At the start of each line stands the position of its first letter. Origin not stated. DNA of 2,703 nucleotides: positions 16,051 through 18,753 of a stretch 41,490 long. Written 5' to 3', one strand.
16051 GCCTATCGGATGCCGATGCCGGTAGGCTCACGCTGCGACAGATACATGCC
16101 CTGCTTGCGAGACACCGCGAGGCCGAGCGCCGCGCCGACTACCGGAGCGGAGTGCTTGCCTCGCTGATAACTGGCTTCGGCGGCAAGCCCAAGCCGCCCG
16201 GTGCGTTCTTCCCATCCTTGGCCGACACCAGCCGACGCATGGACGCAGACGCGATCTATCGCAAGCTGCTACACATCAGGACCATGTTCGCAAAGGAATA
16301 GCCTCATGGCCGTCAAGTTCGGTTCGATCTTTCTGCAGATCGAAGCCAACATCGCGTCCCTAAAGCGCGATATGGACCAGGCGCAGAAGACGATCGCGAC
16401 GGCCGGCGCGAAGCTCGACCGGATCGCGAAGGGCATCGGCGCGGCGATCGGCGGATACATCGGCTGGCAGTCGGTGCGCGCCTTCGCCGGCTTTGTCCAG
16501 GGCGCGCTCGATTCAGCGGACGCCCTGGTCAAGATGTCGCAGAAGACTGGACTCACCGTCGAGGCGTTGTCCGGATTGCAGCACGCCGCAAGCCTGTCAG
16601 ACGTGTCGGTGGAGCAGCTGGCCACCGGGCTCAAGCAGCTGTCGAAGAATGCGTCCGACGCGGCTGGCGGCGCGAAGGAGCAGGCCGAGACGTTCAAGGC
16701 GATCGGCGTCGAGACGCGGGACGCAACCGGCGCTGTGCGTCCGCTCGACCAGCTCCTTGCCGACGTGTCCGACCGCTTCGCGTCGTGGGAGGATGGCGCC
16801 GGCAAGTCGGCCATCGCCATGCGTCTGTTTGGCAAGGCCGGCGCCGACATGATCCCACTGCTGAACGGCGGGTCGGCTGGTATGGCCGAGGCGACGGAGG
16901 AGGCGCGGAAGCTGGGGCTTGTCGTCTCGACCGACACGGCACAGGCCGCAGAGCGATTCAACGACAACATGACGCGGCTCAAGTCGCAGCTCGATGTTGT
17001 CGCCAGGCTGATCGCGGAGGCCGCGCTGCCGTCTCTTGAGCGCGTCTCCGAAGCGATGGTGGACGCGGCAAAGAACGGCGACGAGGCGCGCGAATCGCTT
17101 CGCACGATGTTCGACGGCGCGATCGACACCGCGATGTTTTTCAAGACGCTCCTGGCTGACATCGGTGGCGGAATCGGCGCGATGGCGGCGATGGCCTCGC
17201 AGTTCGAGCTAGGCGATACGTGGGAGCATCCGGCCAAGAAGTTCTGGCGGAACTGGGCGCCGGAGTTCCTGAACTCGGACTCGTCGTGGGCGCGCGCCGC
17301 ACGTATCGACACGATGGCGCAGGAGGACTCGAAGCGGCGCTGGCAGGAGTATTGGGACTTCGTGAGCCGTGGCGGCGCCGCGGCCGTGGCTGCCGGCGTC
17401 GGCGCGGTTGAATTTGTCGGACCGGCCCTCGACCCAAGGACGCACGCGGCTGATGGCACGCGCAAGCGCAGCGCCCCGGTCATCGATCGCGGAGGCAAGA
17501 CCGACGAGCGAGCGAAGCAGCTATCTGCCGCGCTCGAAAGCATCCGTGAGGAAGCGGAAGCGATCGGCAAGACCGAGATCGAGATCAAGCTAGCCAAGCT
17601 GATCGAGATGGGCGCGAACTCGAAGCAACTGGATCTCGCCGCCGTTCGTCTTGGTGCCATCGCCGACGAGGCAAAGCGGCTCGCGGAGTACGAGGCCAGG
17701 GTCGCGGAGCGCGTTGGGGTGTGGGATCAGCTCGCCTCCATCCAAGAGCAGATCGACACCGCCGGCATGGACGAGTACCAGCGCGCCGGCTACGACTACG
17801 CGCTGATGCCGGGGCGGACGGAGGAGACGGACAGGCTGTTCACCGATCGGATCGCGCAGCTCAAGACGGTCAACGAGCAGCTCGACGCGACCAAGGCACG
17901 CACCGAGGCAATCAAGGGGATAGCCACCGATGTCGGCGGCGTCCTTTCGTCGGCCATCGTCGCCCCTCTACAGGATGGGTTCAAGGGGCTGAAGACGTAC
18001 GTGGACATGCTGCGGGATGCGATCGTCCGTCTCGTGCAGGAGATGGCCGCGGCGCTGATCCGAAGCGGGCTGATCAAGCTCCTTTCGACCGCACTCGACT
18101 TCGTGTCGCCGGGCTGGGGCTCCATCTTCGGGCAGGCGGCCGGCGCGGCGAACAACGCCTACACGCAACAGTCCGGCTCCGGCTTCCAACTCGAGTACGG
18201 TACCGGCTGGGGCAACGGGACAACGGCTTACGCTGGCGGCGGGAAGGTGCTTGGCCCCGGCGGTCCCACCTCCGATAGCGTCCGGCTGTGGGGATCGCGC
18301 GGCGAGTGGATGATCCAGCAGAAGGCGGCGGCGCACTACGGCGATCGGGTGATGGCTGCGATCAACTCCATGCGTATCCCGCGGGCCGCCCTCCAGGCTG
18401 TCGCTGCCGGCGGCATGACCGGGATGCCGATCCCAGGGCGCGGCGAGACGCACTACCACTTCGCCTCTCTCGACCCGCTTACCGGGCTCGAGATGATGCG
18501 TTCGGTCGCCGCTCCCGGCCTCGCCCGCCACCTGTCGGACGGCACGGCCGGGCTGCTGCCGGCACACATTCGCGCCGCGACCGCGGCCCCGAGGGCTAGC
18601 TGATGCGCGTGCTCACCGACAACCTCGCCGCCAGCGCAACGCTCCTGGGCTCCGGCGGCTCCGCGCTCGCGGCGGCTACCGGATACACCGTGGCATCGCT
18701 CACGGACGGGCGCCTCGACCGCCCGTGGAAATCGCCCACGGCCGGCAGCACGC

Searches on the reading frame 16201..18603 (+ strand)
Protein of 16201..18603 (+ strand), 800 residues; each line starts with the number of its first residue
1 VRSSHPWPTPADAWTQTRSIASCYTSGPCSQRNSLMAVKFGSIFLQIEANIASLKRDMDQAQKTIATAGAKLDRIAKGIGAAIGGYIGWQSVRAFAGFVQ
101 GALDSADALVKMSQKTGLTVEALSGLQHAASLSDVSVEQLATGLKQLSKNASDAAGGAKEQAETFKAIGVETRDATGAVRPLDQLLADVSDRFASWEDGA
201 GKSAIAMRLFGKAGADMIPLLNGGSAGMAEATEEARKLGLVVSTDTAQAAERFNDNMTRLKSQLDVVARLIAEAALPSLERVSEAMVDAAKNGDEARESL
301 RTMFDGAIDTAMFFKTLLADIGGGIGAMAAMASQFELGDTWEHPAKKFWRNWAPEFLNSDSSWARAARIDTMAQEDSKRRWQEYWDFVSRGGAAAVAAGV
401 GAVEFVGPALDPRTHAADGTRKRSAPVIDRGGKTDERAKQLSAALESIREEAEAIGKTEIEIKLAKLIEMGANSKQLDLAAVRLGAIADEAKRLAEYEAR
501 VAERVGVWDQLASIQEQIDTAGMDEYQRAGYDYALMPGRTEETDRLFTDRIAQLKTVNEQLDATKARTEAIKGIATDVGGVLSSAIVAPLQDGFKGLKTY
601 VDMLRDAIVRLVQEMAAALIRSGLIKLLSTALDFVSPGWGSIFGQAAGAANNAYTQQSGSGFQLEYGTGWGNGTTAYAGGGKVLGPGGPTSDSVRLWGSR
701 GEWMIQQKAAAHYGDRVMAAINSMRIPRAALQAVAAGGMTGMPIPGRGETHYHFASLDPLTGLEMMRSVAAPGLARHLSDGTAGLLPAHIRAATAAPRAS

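Call 5: search_protein_families(library=pfam, proteins=[window:16201-18603:+], max_evalue=0.1)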
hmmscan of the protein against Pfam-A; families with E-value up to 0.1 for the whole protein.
window:16201-18603:+ (800 aa): 1 family
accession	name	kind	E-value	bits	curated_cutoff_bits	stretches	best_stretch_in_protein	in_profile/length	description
PF10145.14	PhageMin_Tail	-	9.4e-07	29.3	33.2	1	95-211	89-201/201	Phage-related minor tail protein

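Call 6: search_protein_families(library=phrogs, proteins=[window:16201-18603:+], max_evalue=0.1)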
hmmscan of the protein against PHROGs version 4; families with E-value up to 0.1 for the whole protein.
window:16201-18603:+ (800 aa): 23 families
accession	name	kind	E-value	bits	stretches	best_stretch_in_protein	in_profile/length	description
phrog_13338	-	unknown function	1.4e-59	203.2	2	50-325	12-279/903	-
phrog_8462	-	tail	1.4e-52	180.4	1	49-343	18-285/672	tail length tape measure protein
phrog_9483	-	tail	5.1e-29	102.3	1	40-311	4-272/657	tail length tape measure protein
phrog_8125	-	tail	3.1e-28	100.1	1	78-289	74-277/578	tail length tape measure protein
phrog_2276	-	tail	4.7e-27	96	1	72-330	52-324/673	tail length tape measure protein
phrog_2854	-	tail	1.5e-19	71.2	1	39-521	5-510/855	tail length tape measure protein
phrog_9388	-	unknown function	4.9e-19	69.5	1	64-285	23-233/615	-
phrog_3981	-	tail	8.3e-19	69.1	1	47-282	11-242/584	tail length tape measure protein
phrog_33680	-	unknown function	4.6e-16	59.1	1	48-363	262-568/726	-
phrog_12506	-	tail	1.6e-14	54.9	1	64-198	24-153/218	tail length tape measure protein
phrog_3547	-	tail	2.9e-13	49.5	1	589-750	1397-1538/1767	tail length tape measure protein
phrog_22443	-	unknown function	3.9e-11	42.8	1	67-293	33-258/1064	-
phrog_25241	-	tail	8e-11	42.2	1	470-741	496-741/810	tail length tape measure protein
phrog_10574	-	tail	6.4e-10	39.4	1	42-252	5-223/640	tail length tape measure protein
phrog_3824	-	unknown function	4.6e-08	33.5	1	97-291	71-265/750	-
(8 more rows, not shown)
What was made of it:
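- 16201..19887 (+): Tape measure (16201..18603), p252 (18603..19358) and p172 (19351..19887): the rest of the tail-tip module that travels with the lipoprotein gene. Tape-measure hits in PHROGs and Pfam (calls 5, 6).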
